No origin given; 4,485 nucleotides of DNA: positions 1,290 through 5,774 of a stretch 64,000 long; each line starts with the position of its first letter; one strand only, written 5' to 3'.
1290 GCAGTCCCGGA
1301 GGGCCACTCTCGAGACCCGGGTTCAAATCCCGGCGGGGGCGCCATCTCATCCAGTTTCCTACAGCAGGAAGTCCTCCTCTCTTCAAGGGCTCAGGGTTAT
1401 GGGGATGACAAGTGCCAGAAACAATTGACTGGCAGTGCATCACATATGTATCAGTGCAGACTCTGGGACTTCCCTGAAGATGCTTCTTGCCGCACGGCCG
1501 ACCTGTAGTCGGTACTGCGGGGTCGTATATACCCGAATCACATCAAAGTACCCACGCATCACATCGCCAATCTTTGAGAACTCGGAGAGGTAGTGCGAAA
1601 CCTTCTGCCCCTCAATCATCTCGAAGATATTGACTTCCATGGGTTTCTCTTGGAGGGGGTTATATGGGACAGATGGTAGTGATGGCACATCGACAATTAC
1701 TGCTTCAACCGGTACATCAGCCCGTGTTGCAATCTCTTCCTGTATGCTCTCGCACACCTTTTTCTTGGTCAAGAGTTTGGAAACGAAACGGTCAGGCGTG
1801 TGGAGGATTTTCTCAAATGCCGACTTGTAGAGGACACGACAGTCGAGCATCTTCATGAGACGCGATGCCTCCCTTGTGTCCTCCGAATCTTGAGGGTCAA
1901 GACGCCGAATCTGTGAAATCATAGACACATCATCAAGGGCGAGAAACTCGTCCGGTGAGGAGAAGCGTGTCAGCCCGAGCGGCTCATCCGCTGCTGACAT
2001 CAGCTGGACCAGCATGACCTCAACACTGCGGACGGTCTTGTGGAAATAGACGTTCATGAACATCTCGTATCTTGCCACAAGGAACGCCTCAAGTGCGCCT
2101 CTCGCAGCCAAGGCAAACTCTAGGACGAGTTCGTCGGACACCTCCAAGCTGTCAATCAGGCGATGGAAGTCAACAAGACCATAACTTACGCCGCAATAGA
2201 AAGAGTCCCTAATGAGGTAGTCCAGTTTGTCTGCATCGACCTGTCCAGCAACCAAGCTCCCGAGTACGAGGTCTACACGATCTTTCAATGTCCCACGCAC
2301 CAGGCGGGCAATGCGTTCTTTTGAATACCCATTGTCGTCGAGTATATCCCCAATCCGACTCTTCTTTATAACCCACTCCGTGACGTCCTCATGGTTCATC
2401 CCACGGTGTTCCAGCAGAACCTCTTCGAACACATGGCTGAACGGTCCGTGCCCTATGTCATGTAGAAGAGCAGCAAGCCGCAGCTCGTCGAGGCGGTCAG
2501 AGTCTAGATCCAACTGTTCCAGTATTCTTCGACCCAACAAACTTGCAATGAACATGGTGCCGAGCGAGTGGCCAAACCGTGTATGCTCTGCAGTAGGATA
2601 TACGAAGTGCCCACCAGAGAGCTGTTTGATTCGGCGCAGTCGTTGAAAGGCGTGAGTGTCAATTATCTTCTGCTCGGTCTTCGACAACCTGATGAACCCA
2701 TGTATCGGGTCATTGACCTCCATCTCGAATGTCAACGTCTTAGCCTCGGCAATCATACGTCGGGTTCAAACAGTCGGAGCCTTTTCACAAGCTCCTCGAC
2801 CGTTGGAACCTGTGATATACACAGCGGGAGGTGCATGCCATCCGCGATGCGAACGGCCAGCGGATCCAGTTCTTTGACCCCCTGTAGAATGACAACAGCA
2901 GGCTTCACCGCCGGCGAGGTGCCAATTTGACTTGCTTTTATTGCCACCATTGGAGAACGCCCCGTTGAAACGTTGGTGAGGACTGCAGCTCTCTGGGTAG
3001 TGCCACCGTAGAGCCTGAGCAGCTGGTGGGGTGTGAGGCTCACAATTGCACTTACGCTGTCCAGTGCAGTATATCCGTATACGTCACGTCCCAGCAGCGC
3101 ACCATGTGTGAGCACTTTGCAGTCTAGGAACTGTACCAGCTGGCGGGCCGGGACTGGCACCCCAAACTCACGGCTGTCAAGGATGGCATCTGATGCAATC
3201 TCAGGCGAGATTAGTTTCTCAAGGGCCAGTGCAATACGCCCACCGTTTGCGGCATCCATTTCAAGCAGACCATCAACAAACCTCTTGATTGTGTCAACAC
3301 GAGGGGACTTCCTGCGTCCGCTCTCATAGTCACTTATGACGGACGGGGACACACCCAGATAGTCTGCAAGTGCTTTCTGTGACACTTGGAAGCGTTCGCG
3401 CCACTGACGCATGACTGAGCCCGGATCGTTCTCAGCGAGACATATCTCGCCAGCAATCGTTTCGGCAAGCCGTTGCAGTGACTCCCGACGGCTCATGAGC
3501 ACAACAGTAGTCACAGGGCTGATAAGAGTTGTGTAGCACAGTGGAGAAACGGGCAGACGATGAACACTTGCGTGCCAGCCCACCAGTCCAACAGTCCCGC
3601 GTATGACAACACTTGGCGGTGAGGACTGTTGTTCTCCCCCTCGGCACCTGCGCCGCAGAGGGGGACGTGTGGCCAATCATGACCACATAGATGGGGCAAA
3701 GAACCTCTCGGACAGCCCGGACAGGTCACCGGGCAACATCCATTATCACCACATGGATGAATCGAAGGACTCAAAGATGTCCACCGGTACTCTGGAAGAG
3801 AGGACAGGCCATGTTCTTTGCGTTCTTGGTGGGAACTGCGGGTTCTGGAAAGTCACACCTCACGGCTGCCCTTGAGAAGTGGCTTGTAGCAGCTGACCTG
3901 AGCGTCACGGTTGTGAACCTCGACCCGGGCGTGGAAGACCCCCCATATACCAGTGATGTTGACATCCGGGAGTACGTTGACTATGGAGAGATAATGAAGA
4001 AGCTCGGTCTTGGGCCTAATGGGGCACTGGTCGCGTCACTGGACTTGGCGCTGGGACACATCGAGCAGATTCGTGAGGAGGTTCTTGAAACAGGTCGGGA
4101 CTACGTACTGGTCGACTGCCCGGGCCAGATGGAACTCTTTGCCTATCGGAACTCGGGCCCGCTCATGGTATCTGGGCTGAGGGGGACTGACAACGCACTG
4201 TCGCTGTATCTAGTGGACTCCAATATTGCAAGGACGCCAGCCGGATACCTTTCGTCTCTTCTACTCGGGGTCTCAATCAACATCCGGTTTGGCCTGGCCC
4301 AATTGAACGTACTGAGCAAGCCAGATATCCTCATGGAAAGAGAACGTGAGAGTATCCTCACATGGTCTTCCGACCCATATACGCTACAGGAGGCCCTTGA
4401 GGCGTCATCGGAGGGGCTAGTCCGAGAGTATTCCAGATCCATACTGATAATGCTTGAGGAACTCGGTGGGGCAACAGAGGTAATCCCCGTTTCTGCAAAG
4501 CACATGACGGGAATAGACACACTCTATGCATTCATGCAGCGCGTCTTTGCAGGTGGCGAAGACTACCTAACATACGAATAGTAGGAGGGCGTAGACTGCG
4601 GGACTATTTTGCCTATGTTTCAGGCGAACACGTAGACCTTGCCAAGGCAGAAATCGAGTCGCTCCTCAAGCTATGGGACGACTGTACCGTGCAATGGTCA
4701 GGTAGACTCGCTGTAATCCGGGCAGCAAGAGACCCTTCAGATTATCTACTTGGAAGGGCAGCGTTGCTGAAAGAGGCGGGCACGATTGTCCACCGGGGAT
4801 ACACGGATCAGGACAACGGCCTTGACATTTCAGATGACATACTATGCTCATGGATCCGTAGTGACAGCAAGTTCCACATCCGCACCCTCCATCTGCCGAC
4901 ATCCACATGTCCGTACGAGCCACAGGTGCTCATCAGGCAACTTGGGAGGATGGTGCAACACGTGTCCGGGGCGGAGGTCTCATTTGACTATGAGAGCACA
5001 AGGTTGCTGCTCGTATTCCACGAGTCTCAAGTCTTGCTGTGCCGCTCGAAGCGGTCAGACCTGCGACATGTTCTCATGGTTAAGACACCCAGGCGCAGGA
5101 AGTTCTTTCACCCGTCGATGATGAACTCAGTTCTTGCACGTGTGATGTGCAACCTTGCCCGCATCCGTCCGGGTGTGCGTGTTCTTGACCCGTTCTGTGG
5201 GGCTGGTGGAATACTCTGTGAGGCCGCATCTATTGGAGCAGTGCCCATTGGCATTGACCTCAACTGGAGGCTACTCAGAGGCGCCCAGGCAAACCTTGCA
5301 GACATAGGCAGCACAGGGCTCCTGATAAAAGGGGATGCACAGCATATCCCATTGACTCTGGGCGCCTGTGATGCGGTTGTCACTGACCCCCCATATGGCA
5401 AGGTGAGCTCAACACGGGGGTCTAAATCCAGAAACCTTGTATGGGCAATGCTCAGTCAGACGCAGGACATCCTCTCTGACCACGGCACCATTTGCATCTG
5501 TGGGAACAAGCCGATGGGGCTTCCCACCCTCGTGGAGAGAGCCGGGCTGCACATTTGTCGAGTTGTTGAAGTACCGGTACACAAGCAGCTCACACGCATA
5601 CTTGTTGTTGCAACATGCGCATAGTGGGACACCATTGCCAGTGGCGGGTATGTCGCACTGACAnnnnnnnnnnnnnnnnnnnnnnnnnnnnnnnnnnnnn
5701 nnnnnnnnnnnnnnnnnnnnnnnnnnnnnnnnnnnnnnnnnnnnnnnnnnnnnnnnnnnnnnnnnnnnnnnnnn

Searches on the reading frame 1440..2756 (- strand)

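Call 52: search_protein_families(library=pfam, proteins=[window:1440-2756:-], max_evalue=0.0001)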
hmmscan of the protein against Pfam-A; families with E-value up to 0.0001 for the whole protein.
window:1440-2756:- (438 aa): 2 families
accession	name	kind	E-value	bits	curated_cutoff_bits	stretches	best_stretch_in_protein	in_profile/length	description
PF19276.4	HD_assoc_2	-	7.3e-23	81.6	23.1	1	195-427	1-211/222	HD associated region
PF01966.28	HD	-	4.1e-13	50.1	22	1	60-159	1-88/116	HD domain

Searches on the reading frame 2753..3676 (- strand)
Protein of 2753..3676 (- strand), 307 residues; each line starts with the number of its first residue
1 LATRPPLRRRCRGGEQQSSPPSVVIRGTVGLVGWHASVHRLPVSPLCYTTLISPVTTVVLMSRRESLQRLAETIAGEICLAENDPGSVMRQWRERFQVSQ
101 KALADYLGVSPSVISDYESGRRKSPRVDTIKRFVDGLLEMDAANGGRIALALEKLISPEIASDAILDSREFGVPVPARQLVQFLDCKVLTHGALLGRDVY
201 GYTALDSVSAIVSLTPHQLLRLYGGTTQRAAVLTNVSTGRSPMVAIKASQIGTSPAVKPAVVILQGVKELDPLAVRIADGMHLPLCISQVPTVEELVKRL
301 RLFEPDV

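Call 52: search_protein_families(library=pfam, proteins=[window:2753-3676:-], max_evalue=0.0001)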
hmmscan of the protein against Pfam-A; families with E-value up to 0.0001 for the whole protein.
window:2753-3676:- (307 aa): 2 families
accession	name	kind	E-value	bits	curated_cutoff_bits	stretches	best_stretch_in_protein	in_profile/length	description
PF01381.28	HTH_3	-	6.9e-11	42.5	23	1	89-133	1-44/55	Helix-turn-helix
PF13560.12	HTH_31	-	9.8e-10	39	27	1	87-137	4-54/64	Helix-turn-helix domain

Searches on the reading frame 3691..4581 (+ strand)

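Call 52: search_protein_families(library=pfam, proteins=[window:3691-4581:+], max_evalue=0.0001)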
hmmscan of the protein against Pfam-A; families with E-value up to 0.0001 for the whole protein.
window:3691-4581:+ (296 aa): 1 family
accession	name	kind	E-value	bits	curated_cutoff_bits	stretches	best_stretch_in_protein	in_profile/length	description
PF03029.23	ATP_bind_1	-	1.7e-57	195.4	27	1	47-284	2-236/240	Conserved hypothetical ATP binding protein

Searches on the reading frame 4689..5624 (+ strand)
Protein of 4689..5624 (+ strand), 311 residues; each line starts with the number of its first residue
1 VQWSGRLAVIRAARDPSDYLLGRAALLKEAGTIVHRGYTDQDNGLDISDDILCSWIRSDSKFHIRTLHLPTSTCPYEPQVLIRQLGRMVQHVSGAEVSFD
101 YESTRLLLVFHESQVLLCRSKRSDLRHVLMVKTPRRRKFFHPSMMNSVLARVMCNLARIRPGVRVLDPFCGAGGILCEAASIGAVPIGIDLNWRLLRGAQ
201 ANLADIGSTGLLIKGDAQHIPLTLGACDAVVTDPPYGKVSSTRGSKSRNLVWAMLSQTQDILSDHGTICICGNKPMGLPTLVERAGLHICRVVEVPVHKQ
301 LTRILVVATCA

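Call 52: search_protein_families(library=pfam, proteins=[window:4689-5624:+], max_evalue=0.0001)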
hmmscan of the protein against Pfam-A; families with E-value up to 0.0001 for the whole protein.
window:4689-5624:+ (311 aa): 6 families
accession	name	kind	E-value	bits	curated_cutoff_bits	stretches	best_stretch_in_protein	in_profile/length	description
PF01170.24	UPF0020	-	5.3e-27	95.2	22.3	1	134-297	1-191/197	RMKL-like, methyltransferase domain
PF05175.20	MTS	-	2e-06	28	23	1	162-285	32-153/170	Methyltransferase small domain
PF03602.21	Cons_hypoth95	-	4e-06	27.1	24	1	161-240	41-127/182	Conserved hypothetical protein 95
PF01555.25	N6_N4_Mtase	-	7.4e-06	26.5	26.7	0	140-199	161-219/221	DNA methylase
PF11599.14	AviRa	-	2.1e-05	24.5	25.7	0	226-274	164-212/232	RRNA methyltransferase AviRa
PF13649.12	Methyltransf_25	-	5.2e-05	24.3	27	0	165-232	1-70/97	Methyltransferase domain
